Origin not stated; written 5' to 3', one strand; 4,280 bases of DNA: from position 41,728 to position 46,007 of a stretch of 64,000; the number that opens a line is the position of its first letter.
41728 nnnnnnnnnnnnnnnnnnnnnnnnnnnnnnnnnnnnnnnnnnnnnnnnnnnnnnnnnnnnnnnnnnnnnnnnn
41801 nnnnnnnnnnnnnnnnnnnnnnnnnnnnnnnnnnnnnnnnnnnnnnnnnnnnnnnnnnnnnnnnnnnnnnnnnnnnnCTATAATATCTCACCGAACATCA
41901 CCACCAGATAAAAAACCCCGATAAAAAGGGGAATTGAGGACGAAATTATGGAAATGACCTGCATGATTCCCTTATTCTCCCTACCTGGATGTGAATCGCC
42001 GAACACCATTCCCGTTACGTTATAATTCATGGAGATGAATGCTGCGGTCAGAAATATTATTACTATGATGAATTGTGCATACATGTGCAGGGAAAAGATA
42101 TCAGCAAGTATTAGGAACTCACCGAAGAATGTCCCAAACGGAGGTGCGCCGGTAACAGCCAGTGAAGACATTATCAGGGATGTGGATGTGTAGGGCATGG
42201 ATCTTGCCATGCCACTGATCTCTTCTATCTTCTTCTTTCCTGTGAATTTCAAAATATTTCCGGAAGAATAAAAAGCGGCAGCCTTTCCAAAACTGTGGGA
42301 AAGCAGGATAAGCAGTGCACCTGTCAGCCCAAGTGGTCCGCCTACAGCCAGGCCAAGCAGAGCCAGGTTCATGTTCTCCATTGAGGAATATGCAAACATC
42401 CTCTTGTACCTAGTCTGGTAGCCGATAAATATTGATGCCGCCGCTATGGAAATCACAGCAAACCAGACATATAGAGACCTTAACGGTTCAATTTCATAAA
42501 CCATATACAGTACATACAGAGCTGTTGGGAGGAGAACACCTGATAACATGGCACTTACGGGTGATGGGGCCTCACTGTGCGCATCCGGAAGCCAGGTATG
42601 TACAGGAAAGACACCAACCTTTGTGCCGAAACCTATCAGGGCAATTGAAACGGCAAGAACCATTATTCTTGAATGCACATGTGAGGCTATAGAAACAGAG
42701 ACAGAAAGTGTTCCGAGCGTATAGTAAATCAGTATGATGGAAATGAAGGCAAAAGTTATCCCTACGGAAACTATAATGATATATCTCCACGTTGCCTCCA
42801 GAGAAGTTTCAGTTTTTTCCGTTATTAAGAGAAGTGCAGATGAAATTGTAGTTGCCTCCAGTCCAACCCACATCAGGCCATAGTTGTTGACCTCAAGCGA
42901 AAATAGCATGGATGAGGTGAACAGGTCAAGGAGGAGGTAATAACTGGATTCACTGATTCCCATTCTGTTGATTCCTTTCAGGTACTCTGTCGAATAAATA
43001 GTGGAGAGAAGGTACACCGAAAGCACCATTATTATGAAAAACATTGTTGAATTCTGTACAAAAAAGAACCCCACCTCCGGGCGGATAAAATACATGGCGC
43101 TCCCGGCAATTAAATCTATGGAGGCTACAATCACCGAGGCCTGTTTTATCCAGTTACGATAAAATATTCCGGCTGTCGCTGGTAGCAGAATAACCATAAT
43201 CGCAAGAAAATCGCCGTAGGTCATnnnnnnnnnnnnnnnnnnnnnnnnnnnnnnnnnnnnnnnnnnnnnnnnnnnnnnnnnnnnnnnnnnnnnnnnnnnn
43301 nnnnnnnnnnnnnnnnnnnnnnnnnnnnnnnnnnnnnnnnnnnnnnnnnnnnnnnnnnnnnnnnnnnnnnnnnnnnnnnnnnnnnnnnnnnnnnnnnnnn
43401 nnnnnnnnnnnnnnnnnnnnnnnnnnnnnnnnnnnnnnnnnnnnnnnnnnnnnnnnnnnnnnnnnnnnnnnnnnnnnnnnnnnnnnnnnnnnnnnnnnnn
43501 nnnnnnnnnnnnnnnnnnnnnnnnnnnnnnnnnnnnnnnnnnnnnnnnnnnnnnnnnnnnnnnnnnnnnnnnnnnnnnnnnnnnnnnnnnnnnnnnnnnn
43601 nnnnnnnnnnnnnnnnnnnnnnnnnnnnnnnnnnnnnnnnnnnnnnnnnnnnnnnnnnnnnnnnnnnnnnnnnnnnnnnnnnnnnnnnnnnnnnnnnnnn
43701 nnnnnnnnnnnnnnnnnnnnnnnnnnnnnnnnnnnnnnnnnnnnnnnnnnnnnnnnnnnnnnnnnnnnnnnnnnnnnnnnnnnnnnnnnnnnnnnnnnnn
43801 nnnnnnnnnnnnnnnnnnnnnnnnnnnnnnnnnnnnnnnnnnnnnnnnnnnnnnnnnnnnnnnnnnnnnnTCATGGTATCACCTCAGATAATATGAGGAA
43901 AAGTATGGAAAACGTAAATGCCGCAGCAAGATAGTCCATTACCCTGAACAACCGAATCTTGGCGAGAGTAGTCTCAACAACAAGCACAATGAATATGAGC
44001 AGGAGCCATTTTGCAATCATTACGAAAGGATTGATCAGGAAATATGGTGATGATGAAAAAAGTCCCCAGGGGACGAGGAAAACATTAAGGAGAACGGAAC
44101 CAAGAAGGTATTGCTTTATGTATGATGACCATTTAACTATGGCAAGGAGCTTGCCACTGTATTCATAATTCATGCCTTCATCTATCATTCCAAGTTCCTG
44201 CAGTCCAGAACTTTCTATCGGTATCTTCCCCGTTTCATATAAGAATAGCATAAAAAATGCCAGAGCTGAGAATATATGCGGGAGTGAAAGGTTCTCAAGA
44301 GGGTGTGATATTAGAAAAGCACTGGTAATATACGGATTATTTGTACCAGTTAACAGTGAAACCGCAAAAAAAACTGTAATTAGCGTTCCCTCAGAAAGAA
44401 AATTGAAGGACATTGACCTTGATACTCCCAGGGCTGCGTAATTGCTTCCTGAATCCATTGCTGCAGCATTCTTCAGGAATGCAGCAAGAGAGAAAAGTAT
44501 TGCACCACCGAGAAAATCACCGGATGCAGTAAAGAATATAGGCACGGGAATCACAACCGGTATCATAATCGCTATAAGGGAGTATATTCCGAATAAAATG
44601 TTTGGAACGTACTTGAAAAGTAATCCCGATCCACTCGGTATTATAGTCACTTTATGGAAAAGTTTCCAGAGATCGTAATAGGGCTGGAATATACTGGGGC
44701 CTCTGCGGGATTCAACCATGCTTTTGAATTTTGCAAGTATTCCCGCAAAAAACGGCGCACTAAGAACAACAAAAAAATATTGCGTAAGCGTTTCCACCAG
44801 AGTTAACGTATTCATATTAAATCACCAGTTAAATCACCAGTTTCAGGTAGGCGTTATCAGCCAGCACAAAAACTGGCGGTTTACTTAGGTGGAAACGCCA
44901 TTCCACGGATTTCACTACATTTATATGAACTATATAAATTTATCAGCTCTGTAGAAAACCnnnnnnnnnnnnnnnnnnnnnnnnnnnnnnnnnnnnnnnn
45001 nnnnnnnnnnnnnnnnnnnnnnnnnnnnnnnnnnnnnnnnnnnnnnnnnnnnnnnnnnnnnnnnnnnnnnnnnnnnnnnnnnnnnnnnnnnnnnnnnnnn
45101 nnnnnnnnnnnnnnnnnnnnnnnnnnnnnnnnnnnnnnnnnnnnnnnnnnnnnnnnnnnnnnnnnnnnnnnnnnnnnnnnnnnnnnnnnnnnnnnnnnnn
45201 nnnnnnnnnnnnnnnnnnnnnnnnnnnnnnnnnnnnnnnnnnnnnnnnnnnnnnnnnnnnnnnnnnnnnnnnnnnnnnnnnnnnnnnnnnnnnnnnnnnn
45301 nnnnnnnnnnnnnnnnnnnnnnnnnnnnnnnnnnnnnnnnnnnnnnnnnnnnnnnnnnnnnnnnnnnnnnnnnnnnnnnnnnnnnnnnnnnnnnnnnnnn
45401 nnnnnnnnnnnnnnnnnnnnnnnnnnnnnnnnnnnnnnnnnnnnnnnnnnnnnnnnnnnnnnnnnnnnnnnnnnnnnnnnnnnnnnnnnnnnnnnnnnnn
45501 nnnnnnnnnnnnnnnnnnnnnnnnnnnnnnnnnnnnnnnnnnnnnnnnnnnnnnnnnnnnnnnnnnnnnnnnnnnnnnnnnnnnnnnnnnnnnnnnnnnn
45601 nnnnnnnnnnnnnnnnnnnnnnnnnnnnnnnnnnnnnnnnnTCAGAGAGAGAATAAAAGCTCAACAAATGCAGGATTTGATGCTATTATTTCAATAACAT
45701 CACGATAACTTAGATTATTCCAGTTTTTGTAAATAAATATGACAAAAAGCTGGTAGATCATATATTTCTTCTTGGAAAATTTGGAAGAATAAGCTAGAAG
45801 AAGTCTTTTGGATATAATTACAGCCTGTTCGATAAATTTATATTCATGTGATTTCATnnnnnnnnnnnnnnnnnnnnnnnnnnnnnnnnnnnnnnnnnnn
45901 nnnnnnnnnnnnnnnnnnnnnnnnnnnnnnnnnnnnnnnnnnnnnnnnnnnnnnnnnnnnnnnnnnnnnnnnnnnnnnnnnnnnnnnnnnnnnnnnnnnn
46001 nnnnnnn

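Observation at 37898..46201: A 7.8-kb GC-richer island bracketed by 255-bp direct repeats, each containing a whole initiator tRNA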

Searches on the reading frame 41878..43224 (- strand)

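Call 8: search_protein_families(library=pfam, proteins=[window:41878-43224:-], max_evalue=0.01)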
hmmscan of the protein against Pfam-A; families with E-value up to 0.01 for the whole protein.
window:41878-43224:- (448 aa): 1 family
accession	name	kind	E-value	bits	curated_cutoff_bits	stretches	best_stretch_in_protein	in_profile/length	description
PF00361.26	Proton_antipo_M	-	2e-45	155.7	21.5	1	114-393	3-289/294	NADH:quinone oxidoreductase/Mrp antiporter, TM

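Call 71: search_protein_families(library=ncbifam, proteins=[window:41878-43224:-], max_evalue=0.001)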
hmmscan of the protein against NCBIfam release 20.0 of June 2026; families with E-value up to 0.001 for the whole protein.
window:41878-43224:- (448 aa): 70 families (the best 25 are shown)
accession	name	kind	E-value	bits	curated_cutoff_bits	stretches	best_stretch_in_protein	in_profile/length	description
NF005042.0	PRK06458.1-2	equivalog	1.3e-193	644.1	437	1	5-443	5-438/439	hydrogenase 4 subunit F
NF005044.0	PRK06458.1-4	equivalog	4.3e-77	260.1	610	1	54-440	70-472/531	hydrogenase 4 subunit F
NF005045.0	PRK06458.1-5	equivalog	4.2e-69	233.8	543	1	31-438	42-466/484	hydrogenase 4 subunit F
NF005041.0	PRK06458.1-1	equivalog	8.5e-64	216.4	951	1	61-395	77-432/526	hydrogenase 4 subunit F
NF005043.0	PRK06458.1-3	equivalog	1.7e-62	212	533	1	28-437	32-465/483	hydrogenase 4 subunit F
NF006427.0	PRK08676.1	equivalog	2.2e-52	178.6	511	1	49-445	55-465/486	hydrogenase membrane subunit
NF005086.0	PRK06521.1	equivalog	4.3e-48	164.3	667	1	61-408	83-447/669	hydrogenase 4 subunit B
NF006241.0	PRK08377.1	equivalog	3.3e-43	148.4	645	1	47-438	66-462/494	NADH dehydrogenase subunit N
NF005140.0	PRK06589.1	equivalog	3.4e-40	138.3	470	1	55-402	80-434/489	putative monovalent cation/H+ antiporter subunit D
TIGR01972.1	NDH_I_M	subfamily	1.7e-39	135.8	263.8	1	61-420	81-443/486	NADH-quinone oxidoreductase subunit M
NF006419.0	PRK08668.1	equivalog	4.2e-38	131.5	617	1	54-416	66-440/613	NADH dehydrogenase subunit M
NF005097.0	PRK06525.1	equivalog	5.5e-38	130.9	430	1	52-418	71-450/480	hydrogenase 4 subunit D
NF006418.0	PRK08667.1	equivalog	2.6e-37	128.7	794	1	54-402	73-435/644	hydrogenase membrane subunit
NF009305.0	PRK12662.1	equivalog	3.7e-35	121.6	700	1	58-411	78-441/492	putative monovalent cation/H+ antiporter subunit D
NF006237.0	PRK08375.1-2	equivalog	8.2e-35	120.9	597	1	57-439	69-435/497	putative monovalent cation/H+ antiporter subunit D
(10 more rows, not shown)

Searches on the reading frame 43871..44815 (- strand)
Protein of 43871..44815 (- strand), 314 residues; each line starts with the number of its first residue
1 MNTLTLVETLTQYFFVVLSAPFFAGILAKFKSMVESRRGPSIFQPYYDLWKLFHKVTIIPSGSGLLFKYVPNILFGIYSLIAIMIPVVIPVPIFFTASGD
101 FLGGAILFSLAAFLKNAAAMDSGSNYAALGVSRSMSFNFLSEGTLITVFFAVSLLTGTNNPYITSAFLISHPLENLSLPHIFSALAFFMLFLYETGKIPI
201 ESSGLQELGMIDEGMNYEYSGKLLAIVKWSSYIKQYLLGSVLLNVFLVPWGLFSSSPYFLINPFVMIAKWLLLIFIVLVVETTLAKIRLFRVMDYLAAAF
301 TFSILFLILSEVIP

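Call 8: search_protein_families(library=pfam, proteins=[window:43871-44815:-], max_evalue=0.01)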
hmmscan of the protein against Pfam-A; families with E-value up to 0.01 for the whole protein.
window:43871-44815:- (314 aa): 1 family
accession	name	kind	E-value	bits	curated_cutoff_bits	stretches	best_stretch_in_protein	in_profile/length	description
PF00146.26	NADHdh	-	5.8e-31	108.4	27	1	14-308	8-295/298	NADH dehydrogenase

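Call 71: search_protein_families(library=ncbifam, proteins=[window:43871-44815:-], max_evalue=0.001)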
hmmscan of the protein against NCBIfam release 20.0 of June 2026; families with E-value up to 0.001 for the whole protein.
window:43871-44815:- (314 aa): 1 family
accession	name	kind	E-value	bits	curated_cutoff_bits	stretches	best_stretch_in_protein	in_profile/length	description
NF004741.0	PRK06076.1-2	equivalog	7.1e-11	41.9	305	1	29-308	46-327/337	NADH-quinone oxidoreductase subunit NuoH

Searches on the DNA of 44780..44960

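Call 70: search_rna_families(source=window, start=44780, end=44960, threshold=gathering, show_alignments=1)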
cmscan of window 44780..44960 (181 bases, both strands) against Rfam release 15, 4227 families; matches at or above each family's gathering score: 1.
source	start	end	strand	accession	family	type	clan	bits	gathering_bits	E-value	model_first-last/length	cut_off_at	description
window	44841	44914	-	RF01734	Fluoride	Cis-reg; riboswitch;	-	45.1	34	8e-12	1-64/64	no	Fluoride riboswitch aptamer (crcB RNA motif)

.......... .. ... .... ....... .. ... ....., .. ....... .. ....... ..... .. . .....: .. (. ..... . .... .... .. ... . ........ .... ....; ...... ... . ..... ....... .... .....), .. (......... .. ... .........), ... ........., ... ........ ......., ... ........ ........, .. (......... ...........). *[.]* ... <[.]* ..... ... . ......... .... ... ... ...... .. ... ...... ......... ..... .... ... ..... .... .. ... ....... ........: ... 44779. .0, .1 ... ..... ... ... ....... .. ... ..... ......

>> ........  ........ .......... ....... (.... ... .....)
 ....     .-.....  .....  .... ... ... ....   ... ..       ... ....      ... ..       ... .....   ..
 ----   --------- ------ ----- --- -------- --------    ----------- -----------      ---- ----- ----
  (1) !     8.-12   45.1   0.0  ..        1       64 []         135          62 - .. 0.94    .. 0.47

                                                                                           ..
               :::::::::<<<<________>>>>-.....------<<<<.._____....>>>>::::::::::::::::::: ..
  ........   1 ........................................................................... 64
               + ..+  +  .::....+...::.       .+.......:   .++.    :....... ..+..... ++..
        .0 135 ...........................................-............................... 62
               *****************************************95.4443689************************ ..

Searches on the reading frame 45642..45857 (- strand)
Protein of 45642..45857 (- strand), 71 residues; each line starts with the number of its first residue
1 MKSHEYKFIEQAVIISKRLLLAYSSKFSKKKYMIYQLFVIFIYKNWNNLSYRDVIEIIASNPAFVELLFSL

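Call 8: search_protein_families(library=pfam, proteins=[window:45642-45857:-], max_evalue=0.01)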
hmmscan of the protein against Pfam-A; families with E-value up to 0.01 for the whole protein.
window:45642-45857:- (71 aa): 1 family
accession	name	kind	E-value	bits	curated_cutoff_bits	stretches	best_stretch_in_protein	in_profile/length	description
PF05598.16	DUF772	-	0.00058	20.3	23.1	1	31-67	4-41/74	Transposase domain (DUF772)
